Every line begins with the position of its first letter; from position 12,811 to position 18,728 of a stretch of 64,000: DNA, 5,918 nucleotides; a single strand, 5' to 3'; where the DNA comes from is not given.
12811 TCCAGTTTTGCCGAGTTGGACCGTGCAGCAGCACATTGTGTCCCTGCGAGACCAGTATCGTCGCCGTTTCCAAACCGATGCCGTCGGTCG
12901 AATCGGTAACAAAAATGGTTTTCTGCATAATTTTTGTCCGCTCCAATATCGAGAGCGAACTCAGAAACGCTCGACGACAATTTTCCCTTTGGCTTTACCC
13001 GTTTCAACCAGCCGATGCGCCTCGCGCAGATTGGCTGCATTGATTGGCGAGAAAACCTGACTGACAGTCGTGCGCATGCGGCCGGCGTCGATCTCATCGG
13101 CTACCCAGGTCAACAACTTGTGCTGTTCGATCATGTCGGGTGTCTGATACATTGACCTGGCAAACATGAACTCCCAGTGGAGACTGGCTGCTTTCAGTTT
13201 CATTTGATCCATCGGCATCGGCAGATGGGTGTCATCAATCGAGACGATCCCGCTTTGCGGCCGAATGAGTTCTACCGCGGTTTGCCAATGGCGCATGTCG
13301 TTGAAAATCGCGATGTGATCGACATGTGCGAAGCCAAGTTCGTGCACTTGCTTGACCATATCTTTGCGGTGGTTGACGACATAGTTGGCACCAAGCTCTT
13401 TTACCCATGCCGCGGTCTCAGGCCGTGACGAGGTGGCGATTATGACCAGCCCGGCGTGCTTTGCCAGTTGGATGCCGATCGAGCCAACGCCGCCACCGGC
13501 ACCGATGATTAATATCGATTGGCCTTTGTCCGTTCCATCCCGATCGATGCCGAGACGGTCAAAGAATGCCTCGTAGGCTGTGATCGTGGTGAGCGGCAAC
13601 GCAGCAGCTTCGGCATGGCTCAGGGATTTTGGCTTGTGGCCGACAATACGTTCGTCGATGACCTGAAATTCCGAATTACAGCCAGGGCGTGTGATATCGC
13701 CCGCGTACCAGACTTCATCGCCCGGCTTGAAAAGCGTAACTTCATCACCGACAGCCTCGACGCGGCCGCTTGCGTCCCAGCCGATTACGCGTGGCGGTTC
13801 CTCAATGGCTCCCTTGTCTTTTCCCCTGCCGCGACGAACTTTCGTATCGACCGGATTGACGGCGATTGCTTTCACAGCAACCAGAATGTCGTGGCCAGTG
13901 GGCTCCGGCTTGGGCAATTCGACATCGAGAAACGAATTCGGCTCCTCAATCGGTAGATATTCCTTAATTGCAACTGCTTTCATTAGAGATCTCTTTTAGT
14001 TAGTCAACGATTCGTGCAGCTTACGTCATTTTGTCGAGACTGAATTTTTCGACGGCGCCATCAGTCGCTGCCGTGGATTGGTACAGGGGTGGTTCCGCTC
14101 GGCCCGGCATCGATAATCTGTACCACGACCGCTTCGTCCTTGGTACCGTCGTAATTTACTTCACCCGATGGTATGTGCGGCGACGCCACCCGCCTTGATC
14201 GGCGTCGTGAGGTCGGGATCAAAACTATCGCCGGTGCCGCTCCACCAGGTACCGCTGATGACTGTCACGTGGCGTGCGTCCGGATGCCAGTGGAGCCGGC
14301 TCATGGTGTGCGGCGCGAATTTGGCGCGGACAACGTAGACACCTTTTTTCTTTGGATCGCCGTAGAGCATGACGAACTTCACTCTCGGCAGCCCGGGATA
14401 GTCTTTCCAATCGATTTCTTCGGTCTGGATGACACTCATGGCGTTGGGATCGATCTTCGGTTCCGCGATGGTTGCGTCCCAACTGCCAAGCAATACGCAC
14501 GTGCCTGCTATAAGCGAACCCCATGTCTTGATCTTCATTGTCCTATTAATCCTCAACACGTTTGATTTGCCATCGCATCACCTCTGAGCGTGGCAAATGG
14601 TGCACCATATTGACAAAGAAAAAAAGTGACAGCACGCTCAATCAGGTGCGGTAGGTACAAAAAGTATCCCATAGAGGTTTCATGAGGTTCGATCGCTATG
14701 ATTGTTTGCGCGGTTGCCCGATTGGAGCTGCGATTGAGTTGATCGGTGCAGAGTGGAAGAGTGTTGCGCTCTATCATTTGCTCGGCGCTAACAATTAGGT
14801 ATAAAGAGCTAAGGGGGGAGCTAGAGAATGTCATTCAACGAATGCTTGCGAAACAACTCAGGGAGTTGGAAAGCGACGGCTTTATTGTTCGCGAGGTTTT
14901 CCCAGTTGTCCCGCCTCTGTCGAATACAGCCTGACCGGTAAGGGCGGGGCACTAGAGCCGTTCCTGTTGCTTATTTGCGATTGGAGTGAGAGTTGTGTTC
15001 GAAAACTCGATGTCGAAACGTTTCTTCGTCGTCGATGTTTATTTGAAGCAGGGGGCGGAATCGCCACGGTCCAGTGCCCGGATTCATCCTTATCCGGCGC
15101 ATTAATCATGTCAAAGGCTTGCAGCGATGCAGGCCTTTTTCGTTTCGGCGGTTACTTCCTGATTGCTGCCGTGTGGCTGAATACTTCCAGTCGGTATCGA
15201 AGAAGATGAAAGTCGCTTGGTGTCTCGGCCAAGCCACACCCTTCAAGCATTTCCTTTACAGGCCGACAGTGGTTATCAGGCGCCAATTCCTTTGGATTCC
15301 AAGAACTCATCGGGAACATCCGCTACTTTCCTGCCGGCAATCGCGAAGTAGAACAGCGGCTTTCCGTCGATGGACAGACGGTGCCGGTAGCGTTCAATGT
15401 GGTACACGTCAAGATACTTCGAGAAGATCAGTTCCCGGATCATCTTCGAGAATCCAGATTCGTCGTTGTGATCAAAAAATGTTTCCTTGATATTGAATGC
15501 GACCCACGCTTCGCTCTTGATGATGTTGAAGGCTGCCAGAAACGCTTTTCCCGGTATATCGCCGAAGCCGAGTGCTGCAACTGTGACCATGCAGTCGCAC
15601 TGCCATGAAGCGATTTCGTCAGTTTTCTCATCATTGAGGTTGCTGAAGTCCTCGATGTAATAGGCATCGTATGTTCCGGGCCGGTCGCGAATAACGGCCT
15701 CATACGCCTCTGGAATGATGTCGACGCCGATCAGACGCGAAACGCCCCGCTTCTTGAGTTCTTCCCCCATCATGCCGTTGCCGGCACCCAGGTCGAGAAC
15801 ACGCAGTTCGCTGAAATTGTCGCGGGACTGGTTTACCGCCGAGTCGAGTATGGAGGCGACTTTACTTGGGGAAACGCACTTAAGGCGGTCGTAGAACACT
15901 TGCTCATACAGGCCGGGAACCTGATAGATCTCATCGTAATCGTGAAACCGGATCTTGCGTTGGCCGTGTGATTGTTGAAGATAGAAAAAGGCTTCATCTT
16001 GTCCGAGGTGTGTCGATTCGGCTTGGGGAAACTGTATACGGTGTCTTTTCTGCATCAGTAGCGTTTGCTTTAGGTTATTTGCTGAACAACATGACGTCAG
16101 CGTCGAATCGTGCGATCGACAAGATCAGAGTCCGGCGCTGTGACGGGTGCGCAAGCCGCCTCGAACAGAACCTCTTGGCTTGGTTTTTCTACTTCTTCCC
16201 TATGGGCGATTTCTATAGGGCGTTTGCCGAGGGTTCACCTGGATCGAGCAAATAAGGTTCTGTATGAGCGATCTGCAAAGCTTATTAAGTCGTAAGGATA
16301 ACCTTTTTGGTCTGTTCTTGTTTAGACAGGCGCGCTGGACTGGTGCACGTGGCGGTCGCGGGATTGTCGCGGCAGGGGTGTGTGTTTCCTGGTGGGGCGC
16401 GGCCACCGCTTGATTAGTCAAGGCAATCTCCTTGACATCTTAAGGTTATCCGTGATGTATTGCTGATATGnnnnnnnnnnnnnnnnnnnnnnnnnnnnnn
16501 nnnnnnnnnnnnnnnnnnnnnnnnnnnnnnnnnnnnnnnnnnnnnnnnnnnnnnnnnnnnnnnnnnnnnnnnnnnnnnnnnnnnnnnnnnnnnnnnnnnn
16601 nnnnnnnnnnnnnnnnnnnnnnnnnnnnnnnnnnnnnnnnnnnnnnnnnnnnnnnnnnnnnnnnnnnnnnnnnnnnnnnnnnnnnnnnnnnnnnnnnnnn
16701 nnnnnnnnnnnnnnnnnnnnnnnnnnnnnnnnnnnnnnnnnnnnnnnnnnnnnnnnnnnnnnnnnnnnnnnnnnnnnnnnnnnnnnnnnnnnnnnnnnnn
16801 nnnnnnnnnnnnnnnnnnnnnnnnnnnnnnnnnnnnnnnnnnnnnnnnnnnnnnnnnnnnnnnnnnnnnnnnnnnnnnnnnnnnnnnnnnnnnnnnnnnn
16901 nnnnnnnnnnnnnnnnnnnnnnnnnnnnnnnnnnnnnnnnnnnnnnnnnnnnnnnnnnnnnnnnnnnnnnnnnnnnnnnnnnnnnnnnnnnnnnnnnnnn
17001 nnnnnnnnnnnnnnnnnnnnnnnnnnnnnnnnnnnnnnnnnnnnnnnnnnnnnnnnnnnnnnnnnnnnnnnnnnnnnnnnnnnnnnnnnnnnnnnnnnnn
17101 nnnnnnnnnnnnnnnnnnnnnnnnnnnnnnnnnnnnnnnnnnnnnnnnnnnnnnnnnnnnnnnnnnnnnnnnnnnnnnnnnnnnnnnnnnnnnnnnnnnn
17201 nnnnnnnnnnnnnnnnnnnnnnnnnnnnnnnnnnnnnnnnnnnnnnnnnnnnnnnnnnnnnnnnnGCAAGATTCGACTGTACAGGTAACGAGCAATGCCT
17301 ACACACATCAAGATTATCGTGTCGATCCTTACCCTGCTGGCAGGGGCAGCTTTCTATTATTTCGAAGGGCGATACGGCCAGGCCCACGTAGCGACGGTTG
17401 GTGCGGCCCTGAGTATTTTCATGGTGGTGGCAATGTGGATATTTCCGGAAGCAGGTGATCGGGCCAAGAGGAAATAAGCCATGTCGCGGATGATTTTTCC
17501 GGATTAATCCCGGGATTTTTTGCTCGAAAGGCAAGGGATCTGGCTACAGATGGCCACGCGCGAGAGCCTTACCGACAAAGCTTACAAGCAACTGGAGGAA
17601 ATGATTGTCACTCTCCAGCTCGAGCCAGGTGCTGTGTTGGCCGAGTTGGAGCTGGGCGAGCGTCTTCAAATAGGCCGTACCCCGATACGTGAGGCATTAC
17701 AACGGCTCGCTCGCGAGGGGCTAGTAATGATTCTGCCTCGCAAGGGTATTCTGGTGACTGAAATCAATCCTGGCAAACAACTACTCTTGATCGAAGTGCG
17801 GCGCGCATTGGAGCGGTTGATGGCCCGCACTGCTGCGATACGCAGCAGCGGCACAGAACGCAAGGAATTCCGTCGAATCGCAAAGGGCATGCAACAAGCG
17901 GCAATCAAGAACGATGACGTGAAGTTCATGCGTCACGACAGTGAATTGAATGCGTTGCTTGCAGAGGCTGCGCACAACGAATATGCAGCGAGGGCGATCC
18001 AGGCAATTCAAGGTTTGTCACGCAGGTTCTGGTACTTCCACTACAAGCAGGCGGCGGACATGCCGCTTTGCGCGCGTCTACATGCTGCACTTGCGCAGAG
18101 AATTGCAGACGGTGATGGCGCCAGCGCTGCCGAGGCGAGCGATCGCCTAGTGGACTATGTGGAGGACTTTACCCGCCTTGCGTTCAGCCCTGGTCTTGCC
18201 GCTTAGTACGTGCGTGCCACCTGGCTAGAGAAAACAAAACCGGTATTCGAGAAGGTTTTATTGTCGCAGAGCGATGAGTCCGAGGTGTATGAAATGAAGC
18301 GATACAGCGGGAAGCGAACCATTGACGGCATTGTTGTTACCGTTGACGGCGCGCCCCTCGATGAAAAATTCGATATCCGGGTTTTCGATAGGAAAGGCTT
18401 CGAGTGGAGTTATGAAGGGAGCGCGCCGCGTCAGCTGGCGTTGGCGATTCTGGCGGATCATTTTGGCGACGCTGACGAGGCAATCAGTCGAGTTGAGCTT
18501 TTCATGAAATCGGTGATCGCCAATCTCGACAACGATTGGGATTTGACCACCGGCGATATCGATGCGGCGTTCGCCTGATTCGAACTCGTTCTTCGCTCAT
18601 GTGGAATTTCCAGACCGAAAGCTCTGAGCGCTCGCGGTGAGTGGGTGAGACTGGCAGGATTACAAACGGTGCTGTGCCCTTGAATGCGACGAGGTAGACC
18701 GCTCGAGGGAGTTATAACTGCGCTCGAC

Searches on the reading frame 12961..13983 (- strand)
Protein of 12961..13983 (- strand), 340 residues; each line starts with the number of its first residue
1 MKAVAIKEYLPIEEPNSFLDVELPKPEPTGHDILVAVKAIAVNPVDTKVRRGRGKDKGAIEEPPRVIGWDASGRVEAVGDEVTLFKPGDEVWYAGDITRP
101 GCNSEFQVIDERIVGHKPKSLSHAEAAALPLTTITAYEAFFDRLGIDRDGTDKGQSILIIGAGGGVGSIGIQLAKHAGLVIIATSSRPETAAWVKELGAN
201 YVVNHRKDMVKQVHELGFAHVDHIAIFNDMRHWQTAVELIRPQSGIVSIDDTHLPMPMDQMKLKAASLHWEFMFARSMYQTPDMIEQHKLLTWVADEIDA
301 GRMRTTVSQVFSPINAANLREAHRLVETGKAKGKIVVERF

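Call 7: search_protein_families(library=pfam, proteins=[window:12961-13983:-])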
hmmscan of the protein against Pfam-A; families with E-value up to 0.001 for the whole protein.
window:12961-13983:- (340 aa): 3 families
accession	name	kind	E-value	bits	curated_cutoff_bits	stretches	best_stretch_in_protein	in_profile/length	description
PF13602.12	ADH_zinc_N_2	-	1.8e-15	58.5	27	1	197-337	1-134/134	Zinc-binding dehydrogenase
PF00107.32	ADH_zinc_N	-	5.9e-14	52.6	31.8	1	165-261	1-102/129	Zinc-binding dehydrogenase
PF08240.17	ADH_N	-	1.5e-13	51.3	23.5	1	31-93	3-62/104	Alcohol dehydrogenase GroES-like domain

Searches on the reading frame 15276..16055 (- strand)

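Call 7: search_protein_families(library=pfam, proteins=[window:15276-16055:-])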
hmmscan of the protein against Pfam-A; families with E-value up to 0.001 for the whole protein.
window:15276-16055:- (259 aa): 3 families
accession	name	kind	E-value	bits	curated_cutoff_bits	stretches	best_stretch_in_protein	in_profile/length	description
PF13489.12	Methyltransf_23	-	7.8e-06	26.2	27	1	79-188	19-117/164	Methyltransferase domain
PF13649.12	Methyltransf_25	-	0.00012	23.1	27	1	86-125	1-41/97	Methyltransferase domain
PF08241.18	Methyltransf_11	-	0.00052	21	21.2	1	87-185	1-93/95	Methyltransferase domain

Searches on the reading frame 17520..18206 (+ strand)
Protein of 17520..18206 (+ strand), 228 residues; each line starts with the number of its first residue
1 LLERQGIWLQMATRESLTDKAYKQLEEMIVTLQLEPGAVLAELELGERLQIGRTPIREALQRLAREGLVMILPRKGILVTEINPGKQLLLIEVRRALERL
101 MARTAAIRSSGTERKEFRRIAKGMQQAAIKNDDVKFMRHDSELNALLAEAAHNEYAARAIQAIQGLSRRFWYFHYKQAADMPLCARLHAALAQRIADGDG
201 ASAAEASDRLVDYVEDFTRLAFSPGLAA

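Call 7: search_protein_families(library=pfam, proteins=[window:17520-18206:+])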
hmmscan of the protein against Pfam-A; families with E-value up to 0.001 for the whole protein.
window:17520-18206:+ (228 aa): 2 families
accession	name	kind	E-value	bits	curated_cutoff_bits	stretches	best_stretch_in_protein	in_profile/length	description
PF07729.17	FCD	-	4.6e-20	72.7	24.3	1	90-211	2-123/125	FCD domain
PF00392.27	GntR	-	1.8e-17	63.1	27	1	18-79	2-64/64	Bacterial regulatory proteins, gntR family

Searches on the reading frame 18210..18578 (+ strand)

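Call 7: search_protein_families(library=pfam, proteins=[window:18210-18578:+])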
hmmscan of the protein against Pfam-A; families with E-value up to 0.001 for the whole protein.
window:18210-18578:+ (122 aa): 1 family
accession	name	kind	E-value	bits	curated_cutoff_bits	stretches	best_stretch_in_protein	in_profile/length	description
PF19663.4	DUF6166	-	1.6e-27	95.8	27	1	32-120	1-90/93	Family of unknown function (DUF6166)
